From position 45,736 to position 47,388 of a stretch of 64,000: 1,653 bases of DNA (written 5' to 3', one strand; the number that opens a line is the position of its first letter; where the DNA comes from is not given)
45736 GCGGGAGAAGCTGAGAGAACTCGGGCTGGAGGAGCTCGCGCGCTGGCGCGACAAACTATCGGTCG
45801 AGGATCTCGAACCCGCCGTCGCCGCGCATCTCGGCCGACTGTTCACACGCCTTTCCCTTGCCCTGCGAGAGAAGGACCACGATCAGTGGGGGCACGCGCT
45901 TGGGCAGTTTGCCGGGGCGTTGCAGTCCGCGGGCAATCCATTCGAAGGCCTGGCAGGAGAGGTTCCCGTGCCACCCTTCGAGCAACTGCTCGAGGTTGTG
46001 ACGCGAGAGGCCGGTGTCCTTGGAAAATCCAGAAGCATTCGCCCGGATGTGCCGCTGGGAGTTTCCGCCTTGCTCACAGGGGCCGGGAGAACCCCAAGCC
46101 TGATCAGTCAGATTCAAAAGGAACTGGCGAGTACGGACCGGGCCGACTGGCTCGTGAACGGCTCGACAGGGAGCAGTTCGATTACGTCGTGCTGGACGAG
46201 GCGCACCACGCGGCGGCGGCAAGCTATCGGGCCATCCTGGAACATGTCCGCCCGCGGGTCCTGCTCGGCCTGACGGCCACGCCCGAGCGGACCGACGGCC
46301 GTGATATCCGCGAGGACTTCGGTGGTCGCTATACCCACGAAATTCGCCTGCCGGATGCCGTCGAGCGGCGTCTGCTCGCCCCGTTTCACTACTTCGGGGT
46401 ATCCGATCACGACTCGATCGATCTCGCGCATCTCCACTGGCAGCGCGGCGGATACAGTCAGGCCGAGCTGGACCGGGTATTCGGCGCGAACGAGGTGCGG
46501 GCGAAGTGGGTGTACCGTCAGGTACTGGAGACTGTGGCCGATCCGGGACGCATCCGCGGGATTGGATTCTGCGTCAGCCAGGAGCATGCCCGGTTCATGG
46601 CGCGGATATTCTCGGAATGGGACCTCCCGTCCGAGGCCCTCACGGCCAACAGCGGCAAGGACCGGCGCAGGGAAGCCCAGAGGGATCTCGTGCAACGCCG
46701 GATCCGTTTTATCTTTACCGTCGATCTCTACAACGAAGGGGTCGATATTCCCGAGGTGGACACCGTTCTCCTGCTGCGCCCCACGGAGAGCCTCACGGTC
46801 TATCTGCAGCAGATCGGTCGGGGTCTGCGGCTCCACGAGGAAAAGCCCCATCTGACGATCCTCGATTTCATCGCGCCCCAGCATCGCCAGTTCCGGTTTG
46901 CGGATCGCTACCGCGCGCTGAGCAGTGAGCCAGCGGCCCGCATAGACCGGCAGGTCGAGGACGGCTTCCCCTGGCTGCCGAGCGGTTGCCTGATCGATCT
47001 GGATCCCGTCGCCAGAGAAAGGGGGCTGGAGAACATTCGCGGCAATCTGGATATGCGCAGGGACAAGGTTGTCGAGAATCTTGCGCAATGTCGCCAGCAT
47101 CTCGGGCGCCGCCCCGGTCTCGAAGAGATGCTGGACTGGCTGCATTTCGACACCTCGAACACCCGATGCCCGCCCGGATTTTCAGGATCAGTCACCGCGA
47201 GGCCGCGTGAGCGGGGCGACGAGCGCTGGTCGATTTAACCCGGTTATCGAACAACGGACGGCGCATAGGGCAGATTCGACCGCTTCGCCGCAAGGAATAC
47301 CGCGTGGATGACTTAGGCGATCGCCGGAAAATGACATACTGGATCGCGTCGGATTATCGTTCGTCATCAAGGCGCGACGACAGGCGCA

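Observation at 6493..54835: Abundant ~160-bp MITE-like element with terminal inverted repeats and 5-bp CTWAG target duplications, always at gene ends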

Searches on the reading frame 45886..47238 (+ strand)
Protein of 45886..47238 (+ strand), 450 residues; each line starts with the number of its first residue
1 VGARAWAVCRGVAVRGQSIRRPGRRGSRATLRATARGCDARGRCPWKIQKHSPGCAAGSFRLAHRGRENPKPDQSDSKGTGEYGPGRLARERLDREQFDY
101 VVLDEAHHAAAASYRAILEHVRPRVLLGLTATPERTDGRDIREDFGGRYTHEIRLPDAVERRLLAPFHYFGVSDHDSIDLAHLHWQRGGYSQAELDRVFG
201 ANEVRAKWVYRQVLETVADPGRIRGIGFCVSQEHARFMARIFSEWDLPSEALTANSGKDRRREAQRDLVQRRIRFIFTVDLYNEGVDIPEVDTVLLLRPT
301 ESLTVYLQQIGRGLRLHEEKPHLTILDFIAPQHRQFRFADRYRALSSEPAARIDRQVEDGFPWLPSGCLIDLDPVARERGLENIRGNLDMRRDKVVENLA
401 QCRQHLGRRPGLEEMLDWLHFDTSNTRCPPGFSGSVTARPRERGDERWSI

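Call 21: search_protein_families(library=pfam, proteins=[window:45886-47238:+], max_evalue=0.01)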
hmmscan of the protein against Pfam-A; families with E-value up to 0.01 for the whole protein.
window:45886-47238:+ (450 aa): 4 families
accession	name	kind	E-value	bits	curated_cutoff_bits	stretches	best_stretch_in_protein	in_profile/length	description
PF04851.21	ResIII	-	1.5e-12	48.2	22.5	1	90-135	118-164/164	Type III restriction enzyme, res subunit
PF00271.37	Helicase_C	-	5.7e-11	43.1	23.5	1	226-316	19-109/110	Helicase conserved C-terminal domain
PF18766.7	SWI2_SNF2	-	0.00035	20.7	26.7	1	96-176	117-197/221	SWI2/SNF2 ATPase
PF00270.35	DEAD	-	0.0024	18.1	26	1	94-135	114-162/167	DEAD/DEAH box helicase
